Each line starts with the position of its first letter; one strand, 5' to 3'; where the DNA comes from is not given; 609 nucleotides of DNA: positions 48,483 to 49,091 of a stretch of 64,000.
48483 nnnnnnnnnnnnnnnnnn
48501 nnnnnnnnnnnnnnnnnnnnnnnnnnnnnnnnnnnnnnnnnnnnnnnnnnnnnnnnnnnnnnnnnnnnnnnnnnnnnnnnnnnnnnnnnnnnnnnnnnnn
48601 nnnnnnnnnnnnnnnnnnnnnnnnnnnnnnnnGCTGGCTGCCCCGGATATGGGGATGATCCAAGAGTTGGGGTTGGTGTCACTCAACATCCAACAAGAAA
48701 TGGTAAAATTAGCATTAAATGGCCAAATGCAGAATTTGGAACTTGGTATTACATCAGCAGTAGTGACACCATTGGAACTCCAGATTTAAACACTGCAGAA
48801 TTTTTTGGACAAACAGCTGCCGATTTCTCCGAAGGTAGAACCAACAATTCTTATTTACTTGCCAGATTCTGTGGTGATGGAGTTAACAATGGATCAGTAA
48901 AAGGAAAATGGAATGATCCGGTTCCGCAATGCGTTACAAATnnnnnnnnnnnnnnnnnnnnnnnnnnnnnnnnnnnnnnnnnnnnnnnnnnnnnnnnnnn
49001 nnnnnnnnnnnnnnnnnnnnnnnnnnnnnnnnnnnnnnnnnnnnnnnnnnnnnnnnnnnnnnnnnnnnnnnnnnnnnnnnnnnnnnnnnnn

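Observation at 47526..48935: Series of sushi/CCP-like modules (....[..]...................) in the C-terminal third of the giant protein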

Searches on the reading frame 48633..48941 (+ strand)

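Call 8: search_protein_families(library=pfam, proteins=[window:48633-48941:+], max_evalue=10)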
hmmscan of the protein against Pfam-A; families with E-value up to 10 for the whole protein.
seq(103 aa): 1 family
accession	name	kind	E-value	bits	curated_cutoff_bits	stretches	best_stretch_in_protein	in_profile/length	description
PF11032.14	ApoM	-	0.093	12.9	22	1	27-72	36-81/188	ApoM domain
